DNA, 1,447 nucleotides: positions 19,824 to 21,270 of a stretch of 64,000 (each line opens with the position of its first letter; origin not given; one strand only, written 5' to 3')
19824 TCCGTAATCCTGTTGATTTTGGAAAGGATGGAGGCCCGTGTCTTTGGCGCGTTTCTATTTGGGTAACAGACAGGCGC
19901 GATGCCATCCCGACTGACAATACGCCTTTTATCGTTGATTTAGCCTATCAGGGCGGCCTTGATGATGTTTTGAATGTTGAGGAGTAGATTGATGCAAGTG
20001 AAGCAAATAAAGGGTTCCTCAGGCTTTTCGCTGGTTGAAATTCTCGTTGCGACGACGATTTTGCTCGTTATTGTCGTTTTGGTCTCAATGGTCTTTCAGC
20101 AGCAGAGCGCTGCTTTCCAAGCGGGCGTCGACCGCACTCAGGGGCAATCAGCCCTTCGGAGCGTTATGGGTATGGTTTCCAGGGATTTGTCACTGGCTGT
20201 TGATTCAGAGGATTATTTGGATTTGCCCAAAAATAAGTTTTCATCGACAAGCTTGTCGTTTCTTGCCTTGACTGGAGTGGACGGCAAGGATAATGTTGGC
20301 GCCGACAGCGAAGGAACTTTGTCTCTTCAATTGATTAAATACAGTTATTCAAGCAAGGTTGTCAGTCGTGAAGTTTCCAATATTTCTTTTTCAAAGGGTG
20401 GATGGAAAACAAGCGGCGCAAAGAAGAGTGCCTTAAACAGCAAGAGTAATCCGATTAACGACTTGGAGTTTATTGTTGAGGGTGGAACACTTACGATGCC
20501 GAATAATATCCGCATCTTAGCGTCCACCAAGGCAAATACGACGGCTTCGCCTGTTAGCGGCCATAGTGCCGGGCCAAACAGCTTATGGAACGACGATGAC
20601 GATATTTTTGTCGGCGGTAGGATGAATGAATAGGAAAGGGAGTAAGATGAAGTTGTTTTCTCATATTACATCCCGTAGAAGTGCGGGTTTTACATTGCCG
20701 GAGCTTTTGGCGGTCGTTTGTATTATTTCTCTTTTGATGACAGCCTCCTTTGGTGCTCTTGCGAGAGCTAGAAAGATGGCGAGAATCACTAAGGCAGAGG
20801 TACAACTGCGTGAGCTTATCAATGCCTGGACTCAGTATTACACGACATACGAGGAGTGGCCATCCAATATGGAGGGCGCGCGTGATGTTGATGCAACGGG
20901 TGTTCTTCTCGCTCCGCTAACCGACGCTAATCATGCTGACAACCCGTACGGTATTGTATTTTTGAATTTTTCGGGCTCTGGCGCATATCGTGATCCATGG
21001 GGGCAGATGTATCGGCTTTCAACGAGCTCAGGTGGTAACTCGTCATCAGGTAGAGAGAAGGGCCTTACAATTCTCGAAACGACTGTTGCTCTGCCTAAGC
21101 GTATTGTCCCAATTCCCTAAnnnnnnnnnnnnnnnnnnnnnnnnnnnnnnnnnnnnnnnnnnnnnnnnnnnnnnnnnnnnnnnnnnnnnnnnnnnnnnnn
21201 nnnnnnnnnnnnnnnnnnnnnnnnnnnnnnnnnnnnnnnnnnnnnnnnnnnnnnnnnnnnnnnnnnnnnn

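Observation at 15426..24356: gspF plus seven consecutive pseudopilin genes and a giant GspK-like gene, without ATPase or secretin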

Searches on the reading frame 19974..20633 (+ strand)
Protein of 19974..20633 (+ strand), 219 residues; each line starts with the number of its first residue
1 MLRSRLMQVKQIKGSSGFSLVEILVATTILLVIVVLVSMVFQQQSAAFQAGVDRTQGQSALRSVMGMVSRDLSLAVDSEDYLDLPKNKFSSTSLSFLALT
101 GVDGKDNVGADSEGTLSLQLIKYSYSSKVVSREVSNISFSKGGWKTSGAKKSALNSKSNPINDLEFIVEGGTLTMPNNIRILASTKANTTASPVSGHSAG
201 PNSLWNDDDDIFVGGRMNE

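Call 4: search_protein_families(library=pfam, proteins=[window:19974-20633:+], max_evalue=0.1)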
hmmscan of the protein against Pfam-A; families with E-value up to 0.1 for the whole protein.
window:19974-20633:+ (219 aa): 1 family
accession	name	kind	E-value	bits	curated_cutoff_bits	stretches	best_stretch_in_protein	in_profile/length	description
PF07963.17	N_methyl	-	0.00013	21.8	21.2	1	13-37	2-26/27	Prokaryotic N-terminal methylation motif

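Call 5: search_protein_families(library=ncbifam, proteins=[window:19974-20633:+], max_evalue=0.1)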
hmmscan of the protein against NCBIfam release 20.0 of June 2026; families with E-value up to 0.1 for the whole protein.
window:19974-20633:+ (219 aa): 11 families
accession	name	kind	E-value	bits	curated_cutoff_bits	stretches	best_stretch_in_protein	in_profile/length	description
TIGR02599.1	TIGR02599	subfamily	8.8e-05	21.9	256.5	1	17-76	1-60/361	Verru_Chthon cassette protein C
TIGR01711.1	gspJ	equivalog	0.00011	22.1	64.85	1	17-88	2-73/192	type II secretion system minor pseudopilin GspJ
NF041013.1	T4P_ComGE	equivalog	0.00035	20.6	49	1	15-39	3-28/83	competence type IV pilus minor pilin ComGE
TIGR02532.1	IV_pilin_GFxxxE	domain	0.0018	18.1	16.3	1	16-37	2-23/24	prepilin-type N-terminal cleavage/methylation domain-containing protein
NF041002.1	pilin_ComGF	equivalog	0.0046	17.2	80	1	16-49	2-35/139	competence type IV pilus minor pilin ComGF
NF038304.1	EPS_HpsC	equivalog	0.014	15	200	1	2-76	7-81/318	hormogonium polysaccharide secretion pseudopilin HpsC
NF006453.0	PRK08808.1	equivalog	0.015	14.4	295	1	14-76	5-67/211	type II secretion system protein J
NF007660.0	PRK10332.1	equivalog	0.028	14.9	86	1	11-44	4-36/107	prepilin-type N-terminal cleavage/methylation domain-containing protein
NF006362.0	PRK08581.1-4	equivalog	0.042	12.8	620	1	24-161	14-155/541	amidase domain-containing protein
NF007848.0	PRK10557.1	equivalog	0.076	12.3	120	0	13-73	8-68/192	prepilin peptidase-dependent protein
NF007800.0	PRK10506.1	equivalog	0.092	12.6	158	0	11-36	4-29/163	prepilin peptidase-dependent protein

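Call 46: search_solved_structures(query=A7, max_evalue=1)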
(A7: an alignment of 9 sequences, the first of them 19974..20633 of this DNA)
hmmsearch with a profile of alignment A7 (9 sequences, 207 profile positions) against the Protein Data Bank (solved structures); distinct sequences matched with E-value up to 1: 2.
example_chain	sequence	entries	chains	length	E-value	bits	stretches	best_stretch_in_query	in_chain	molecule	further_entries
7tgg_A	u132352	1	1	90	0.16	14.9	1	2-24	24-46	Geopilin domain 1 protein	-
9egp_A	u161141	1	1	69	0.27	14.2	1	2-24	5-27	Geopilin domain 1 protein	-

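Call 78: find_homologous_proteins(query=window:19974-20633:+, max_evalue=0.00001)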
Query window:19974-20633:+ (219 aa): 51 proteins with E <= 0.00001 among 400 candidates.
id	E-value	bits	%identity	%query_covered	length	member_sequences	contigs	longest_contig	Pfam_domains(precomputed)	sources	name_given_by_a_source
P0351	3.7e-128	443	100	97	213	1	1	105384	-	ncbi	-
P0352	3.0e-126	437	99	97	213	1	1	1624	-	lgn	-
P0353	2.3e-124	431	97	97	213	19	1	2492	-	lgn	-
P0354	9.8e-124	429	97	97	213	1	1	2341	-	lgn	-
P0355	2.6e-123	427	97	97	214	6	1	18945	-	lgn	-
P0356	1.0e-120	419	95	97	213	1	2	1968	-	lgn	-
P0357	3.2e-119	414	93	97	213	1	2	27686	-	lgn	-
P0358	3.6e-119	414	94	97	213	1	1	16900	-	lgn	-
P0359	4.9e-119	413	93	97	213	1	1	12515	-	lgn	-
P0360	7.4e-119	413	93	97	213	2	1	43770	-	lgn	-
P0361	2.7e-118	411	93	97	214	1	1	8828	-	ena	-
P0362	8.6e-116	403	92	97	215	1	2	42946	-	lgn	-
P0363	1.3e-114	399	92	97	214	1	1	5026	-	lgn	-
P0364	4.9e-112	390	89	97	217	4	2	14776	-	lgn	-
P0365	3.3e-110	384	87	97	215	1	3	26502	-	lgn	-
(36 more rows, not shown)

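Call 88: predict_structure(alignment_id=A10)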
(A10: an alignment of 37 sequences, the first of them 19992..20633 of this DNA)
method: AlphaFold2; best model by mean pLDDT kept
length: 213 residues; sequences in the alignment: 37
mean_pLDDT: 79.7   pTM: 0.60
mean pLDDT of the five models: 79.7, 79.1, 78.2, 76.6, 76.4
residues with pLDDT >= 90: 41; 70-90: 133; 50-70: 23; < 50: 16
segments of 3 or more residues with pLDDT < 50: 1-5, 7-9, 184-188
pLDDT, mean of each block of 10 residues (from residue 1): 46 78 92 84 79 87 91 87 90 87 80 91 90 83 87 83 83 83 52 71 62 47
secondary structure, 60 per line:
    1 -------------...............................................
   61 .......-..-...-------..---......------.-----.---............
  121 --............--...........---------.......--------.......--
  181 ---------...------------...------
elements in order: H14-67 E87-92 E109-120 E123-134 E137-147 E157-163 E172-178 E190-192 E205-207

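Call 102: search_protein_families(library=ncbifam, alignment_id=A10, max_evalue=0.01)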
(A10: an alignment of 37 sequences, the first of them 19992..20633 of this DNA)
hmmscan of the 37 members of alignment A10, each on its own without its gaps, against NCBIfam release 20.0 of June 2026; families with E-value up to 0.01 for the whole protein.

A. member 1, window:19992-20633:+ (213 aa): 5 families
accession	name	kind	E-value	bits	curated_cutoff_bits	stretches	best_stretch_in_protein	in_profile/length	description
TIGR02599.1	TIGR02599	subfamily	8.4e-05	22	256.5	1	11-70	1-60/361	Verru_Chthon cassette protein C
TIGR01711.1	gspJ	equivalog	0.0001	22.2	64.85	1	11-82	2-73/192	type II secretion system minor pseudopilin GspJ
NF041013.1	T4P_ComGE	equivalog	0.00033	20.7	49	1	9-33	3-28/83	competence type IV pilus minor pilin ComGE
TIGR02532.1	IV_pilin_GFxxxE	domain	0.0017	18.1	16.3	1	10-31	2-23/24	prepilin-type N-terminal cleavage/methylation domain-containing protein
NF041002.1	pilin_ComGF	equivalog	0.0046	17.2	80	1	10-43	2-35/139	competence type IV pilus minor pilin ComGF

B. families by the number of members that match (of 37 scanned): 16 families
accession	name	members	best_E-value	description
NF041013.1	T4P_ComGE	36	2.6e-05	competence type IV pilus minor pilin ComGE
TIGR02532.1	IV_pilin_GFxxxE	35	2.1e-05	prepilin-type N-terminal cleavage/methylation domain-containing protein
TIGR02599.1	TIGR02599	34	1e-07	Verru_Chthon cassette protein C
NF041002.1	pilin_ComGF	31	3.4e-05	competence type IV pilus minor pilin ComGF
TIGR01711.1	gspJ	26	4.5e-06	type II secretion system minor pseudopilin GspJ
NF007848.0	PRK10557.1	23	7e-07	prepilin peptidase-dependent protein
NF006453.0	PRK08808.1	9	0.00037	type II secretion system protein J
NF038304.1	EPS_HpsC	6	6.1e-06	hormogonium polysaccharide secretion pseudopilin HpsC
TIGR02523.1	type_IV_pilV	5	0.00074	type IV pilus modification protein PilV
TIGR01708.2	typeII_sec_gspH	4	0.0024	type II secretion system minor pseudopilin GspH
TIGR01707.1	gspI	2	0.0012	type II secretion system minor pseudopilin GspI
NF045890.1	conj_pls20_p028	2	0.003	pLS20_p028 family conjugation system transmembrane protein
NF040982.1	ComGD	2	0.006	competence type IV pilus minor pilin ComGD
NF040981.1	Ve_YrIlm_NTERM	1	0.0056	YrIlm family inverse autotransporter adhesin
NF007660.0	PRK10332.1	1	0.0089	prepilin-type N-terminal cleavage/methylation domain-containing protein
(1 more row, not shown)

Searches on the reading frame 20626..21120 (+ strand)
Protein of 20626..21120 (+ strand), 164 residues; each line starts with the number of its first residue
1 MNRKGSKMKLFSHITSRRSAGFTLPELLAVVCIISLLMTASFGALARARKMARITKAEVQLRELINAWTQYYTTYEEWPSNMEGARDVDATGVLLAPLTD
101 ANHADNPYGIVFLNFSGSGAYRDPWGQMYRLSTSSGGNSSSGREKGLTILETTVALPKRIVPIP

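Call 4: search_protein_families(library=pfam, proteins=[window:20626-21120:+], max_evalue=0.1)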
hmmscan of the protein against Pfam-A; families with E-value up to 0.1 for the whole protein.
window:20626-21120:+ (164 aa): 3 families
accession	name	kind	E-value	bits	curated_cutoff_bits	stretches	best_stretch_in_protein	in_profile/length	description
PF07963.17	N_methyl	-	4.4e-06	26.5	21.2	1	17-41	2-26/27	Prokaryotic N-terminal methylation motif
PF08334.16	T2SSG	-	0.0027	18.2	21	1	48-133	5-78/108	Type II secretion system (T2SS), protein G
PF12383.13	SARS_3b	-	0.09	13.4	25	0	7-72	59-123/153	Severe acute respiratory syndrome coronavirus 3b protein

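Call 5: search_protein_families(library=ncbifam, proteins=[window:20626-21120:+], max_evalue=0.1)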
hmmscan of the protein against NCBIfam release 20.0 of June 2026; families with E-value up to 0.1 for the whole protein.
window:20626-21120:+ (164 aa): 12 families
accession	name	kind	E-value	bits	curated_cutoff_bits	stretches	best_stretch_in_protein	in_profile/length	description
TIGR01710.1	typeII_sec_gspG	equivalog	2e-07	31.1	88.85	1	21-88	2-69/134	type II secretion system major pseudopilin GspG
TIGR02532.1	IV_pilin_GFxxxE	domain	0.0001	22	16.3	1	20-40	2-22/24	prepilin-type N-terminal cleavage/methylation domain-containing protein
TIGR01708.2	typeII_sec_gspH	equivalog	0.0036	17.3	80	1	20-69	2-51/169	type II secretion system minor pseudopilin GspH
NF007800.0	PRK10506.1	equivalog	0.0055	16.5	158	1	16-66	5-55/163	prepilin peptidase-dependent protein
NF040999.1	pilin_ComGC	equivalog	0.0056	16.9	75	1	20-72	2-53/84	competence type IV pilus major pilin ComGC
TIGR02596.1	TIGR02596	subfamily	0.0063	16.6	70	1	22-62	1-41/196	Verru_Chthon cassette protein D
NF008181.0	PRK10930.1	equivalog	0.012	14.4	660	1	118-150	9-41/419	FtsH protease activity modulator HflK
NF041775.1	typeIV_PilA_Myxo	equivalog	0.024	14.6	400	1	17-73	8-64/214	type IV pilin protein PilA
TIGR01711.1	gspJ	equivalog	0.024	14.4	64.85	1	20-69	1-51/192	type II secretion system minor pseudopilin GspJ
NF040982.1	ComGD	equivalog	0.027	14.9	70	1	20-47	2-29/139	competence type IV pilus minor pilin ComGD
NF007848.0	PRK10557.1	equivalog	0.041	13.2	120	0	16-66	7-57/192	prepilin peptidase-dependent protein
TIGR02599.1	TIGR02599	subfamily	0.046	12.9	256.5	1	21-60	1-41/361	Verru_Chthon cassette protein C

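Call 47: search_solved_structures(query=A8, max_evalue=1)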
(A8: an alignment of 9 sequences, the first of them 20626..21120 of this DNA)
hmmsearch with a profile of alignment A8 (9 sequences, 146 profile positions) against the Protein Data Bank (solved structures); distinct sequences matched with E-value up to 1: 29.
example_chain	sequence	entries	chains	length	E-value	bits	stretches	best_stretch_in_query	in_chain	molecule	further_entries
8pfb_G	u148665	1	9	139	1e-13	54.7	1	8-95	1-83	Type IV pilin PilE1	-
7tgg_A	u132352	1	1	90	1.1e-11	48.2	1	3-65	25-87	Geopilin domain 1 protein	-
9egp_A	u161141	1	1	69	2.7e-11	46.9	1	3-65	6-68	Geopilin domain 1 protein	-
2m7g_A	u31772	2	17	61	5.6e-10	42.6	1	8-65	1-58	Geopilin domain 1 protein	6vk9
8tj2_C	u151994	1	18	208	4.2e-09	39.8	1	8-64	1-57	Type IV major pilin protein PilA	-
2hi2_A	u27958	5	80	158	7.4e-08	35.7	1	8-71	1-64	Fimbrial protein | PilA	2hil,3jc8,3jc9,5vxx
8p3b_A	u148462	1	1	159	9.3e-08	35.4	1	8-78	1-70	Fimbrial protein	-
1ay2_A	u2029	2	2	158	9.8e-08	35.3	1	8-71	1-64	TYPE 4 PILIN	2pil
5kua_A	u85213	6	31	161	1e-07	35.3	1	8-75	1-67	pilin | Neisseria meningitidis PilE variant SB-GATDH | Neisseria meningitidis PilE, SB-DATDH variant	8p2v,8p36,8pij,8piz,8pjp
6xxd_A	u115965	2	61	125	1.8e-07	34.5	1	8-69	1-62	PilA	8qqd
5wda_A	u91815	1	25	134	5.1e-07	33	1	8-116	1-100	General secretion pathway protein G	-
9laa_A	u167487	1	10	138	3.2e-05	27.2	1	3-32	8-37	Type IV pilin protein PilA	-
6i2o_A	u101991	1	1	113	0.00072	22.8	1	36-95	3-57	Type IV pilin PilE1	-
1oqw_A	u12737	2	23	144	0.00078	22.7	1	8-95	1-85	Fimbrial protein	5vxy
8uhf_A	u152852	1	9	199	0.00095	22.4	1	9-82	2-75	Toxin co-regulated pilin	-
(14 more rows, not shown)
